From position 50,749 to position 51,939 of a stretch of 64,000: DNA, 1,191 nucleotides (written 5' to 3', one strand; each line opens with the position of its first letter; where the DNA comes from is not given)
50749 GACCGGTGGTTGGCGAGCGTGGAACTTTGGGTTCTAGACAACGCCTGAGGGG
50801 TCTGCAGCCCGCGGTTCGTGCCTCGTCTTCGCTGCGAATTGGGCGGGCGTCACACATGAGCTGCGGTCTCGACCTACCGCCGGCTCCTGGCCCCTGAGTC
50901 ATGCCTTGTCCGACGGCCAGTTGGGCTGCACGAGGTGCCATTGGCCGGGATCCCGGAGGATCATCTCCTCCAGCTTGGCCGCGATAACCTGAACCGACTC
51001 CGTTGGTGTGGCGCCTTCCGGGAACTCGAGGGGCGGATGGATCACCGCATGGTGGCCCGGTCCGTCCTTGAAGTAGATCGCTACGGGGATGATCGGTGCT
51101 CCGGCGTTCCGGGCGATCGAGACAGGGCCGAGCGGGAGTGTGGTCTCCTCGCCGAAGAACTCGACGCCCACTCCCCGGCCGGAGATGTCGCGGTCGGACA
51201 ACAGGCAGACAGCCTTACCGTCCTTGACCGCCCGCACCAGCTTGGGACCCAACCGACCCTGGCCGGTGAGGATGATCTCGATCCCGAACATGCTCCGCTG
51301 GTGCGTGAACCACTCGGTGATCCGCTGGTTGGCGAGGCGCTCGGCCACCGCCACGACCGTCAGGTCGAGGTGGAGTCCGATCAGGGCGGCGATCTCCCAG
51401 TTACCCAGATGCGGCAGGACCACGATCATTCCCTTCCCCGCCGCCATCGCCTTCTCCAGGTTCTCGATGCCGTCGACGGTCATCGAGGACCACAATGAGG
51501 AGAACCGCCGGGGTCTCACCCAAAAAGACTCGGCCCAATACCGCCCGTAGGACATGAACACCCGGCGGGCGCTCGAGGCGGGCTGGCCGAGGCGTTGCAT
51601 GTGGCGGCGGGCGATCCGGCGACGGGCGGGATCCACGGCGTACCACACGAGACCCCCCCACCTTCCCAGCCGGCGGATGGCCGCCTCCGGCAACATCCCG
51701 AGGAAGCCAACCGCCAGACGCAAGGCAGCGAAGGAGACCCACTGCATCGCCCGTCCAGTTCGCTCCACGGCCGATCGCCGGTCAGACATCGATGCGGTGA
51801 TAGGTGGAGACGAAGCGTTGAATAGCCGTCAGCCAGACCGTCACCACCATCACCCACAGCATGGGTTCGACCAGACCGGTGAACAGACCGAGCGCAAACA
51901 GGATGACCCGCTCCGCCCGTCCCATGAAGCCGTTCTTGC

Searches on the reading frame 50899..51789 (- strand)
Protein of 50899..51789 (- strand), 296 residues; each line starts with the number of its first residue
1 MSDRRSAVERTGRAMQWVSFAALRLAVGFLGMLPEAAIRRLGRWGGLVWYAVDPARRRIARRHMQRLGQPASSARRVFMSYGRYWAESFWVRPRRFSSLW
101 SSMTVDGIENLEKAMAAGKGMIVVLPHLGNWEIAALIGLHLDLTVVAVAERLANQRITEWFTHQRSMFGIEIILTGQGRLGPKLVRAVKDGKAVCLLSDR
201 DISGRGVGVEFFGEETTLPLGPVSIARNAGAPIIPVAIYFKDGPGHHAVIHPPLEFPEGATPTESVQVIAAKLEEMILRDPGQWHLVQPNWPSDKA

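Call 57: find_encoding_contigs(protein=window:50899-51789:-, flank=5000, max_places=10)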
Protein window:50899-51789:- (296 aa): no gene with exactly this product is on record in the collection.

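Call 64: find_homologous_proteins(query=window:50899-51789:-, max_evalue=1e-40)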
Query window:50899-51789:- (296 aa): 1136 proteins with E <= 1e-40 among 5269 candidates; the best 120 are listed.
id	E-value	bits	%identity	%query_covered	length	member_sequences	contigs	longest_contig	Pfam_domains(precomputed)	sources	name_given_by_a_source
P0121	2.7e-187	639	100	95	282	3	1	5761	PF03279.19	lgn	-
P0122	2.1e-130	452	69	96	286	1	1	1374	PF03279.19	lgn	-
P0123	4.6e-129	448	69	95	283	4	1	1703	PF03279.19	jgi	jgi:lauroyl/myristoyl acyltransferase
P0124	3.8e-126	438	68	95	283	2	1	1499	PF03279.19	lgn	-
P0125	9.4e-126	437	68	96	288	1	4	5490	PF03279.19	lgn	-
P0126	1.1e-125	437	66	95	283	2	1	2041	PF03279.19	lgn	-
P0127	2.2e-125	436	68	95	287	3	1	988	PF03279.19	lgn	-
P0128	2.1e-124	433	66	96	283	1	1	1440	PF03279.19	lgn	-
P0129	3.4e-121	422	66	94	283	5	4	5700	PF03279.19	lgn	-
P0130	2.8e-120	419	65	89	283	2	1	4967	PF03279.19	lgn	-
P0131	3.4e-120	419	67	94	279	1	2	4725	PF03279.19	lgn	-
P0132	4.2e-120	419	65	94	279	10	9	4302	PF03279.19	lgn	-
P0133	7.5e-120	418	64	95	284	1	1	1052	PF03279.19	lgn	-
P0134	1.7e-119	417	65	95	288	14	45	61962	PF03279.19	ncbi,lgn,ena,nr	ncbi:MAG TPA: phosphatidylinositol mannoside acyltransferase [Acidimicrobiia bacterium]|nr:phosphati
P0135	8.6e-118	411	64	95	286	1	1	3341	PF03279.19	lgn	-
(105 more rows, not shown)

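Call 65: find_encoding_contigs(protein=P0121, flank=6000, max_places=4)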
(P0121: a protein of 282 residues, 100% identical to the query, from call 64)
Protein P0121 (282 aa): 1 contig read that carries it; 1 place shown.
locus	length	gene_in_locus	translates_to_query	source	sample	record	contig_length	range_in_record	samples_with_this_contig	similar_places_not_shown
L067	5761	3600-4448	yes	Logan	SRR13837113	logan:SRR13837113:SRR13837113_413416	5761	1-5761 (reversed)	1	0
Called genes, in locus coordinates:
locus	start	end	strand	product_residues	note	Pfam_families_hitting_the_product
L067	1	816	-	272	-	?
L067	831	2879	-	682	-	PF00009:GTP_EFTU, PF01926:MMR_HSR1 (weak), PF22042:EF-G_D2, PF03144:GTP_EFTU_D2 (weak), PF14492:EFG_III, PF03764:EFG_IV, PF00679:EFG_C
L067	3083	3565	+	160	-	PF01066:CDP-OH_P_transf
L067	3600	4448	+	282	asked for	PF03279:Lip_A_acyltrans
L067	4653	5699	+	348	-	PF20706:GT4-conflict (faint), PF13439:Glyco_transf_4, PF13579:Glyco_trans_4_4, PF00534:Glycos_transf_1, PF13692:Glyco_trans_1_4, PF13524:Glyco_trans_1_2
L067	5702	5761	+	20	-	?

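Call 66: find_encoding_contigs(protein=P0125, flank=3000, max_places=4)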
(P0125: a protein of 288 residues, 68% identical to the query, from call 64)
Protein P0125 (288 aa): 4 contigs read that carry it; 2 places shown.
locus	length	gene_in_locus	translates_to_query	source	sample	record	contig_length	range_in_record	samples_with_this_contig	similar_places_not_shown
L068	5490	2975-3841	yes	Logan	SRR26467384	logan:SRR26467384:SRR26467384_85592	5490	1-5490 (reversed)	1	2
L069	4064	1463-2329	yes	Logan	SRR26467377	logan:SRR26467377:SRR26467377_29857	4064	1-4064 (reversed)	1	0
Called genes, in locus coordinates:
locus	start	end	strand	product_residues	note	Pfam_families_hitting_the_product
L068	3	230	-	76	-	?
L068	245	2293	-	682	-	PF00009:GTP_EFTU, PF01926:MMR_HSR1 (faint), PF22042:EF-G_D2, PF03144:GTP_EFTU_D2 (weak), PF14492:EFG_III, PF03764:EFG_IV, PF00679:EFG_C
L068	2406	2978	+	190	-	PF01066:CDP-OH_P_transf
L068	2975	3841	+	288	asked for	PF03279:Lip_A_acyltrans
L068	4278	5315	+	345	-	PF13439:Glyco_transf_4, PF00534:Glycos_transf_1, PF13692:Glyco_trans_1_4, PF13524:Glyco_trans_1_2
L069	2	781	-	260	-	?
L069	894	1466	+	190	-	PF01066:CDP-OH_P_transf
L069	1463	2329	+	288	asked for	PF03279:Lip_A_acyltrans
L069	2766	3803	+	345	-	PF13439:Glyco_transf_4, PF00534:Glycos_transf_1, PF13692:Glyco_trans_1_4, PF13524:Glyco_trans_1_2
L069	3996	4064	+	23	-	?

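Call 67: find_encoding_contigs(protein=P0134, flank=3000, max_places=3)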
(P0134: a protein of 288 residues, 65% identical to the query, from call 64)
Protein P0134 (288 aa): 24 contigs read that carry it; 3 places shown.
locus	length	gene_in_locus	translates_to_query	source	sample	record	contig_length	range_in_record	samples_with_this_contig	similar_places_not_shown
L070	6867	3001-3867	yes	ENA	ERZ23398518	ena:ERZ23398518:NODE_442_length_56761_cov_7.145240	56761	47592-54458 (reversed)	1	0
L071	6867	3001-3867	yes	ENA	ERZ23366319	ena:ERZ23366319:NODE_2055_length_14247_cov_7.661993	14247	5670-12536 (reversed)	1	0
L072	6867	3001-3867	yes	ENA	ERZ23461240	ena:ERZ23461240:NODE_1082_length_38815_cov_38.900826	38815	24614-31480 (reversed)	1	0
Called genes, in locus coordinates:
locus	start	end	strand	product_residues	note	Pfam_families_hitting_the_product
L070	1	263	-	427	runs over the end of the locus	PF00285:Citrate_synt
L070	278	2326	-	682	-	PF00009:GTP_EFTU, PF01926:MMR_HSR1 (faint), PF22042:EF-G_D2, PF03144:GTP_EFTU_D2, PF14492:EFG_III, PF03764:EFG_IV, PF00679:EFG_C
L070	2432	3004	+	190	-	PF01066:CDP-OH_P_transf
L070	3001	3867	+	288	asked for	PF03279:Lip_A_acyltrans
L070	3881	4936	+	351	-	PF13439:Glyco_transf_4, PF13579:Glyco_trans_4_4, PF00534:Glycos_transf_1, PF13692:Glyco_trans_1_4, PF13524:Glyco_trans_1_2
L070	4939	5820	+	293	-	PF01680:SOR_SNZ, PF05690:ThiG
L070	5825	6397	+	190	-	PF01174:SNO, PF07685:GATase_3 (weak)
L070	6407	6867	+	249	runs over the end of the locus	PF20772:TACO1_YebC_N, PF01709:Transcrip_reg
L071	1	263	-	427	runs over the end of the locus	PF00285:Citrate_synt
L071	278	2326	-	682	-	PF00009:GTP_EFTU, PF01926:MMR_HSR1 (faint), PF22042:EF-G_D2, PF03144:GTP_EFTU_D2, PF14492:EFG_III, PF03764:EFG_IV, PF00679:EFG_C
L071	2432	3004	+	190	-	PF01066:CDP-OH_P_transf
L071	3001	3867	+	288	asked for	PF03279:Lip_A_acyltrans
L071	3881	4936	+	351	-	PF13439:Glyco_transf_4, PF00534:Glycos_transf_1, PF13692:Glyco_trans_1_4, PF13524:Glyco_trans_1_2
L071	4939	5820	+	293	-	PF01680:SOR_SNZ, PF05690:ThiG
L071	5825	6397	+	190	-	PF01174:SNO, PF07685:GATase_3 (weak)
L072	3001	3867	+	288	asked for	PF03279:Lip_A_acyltrans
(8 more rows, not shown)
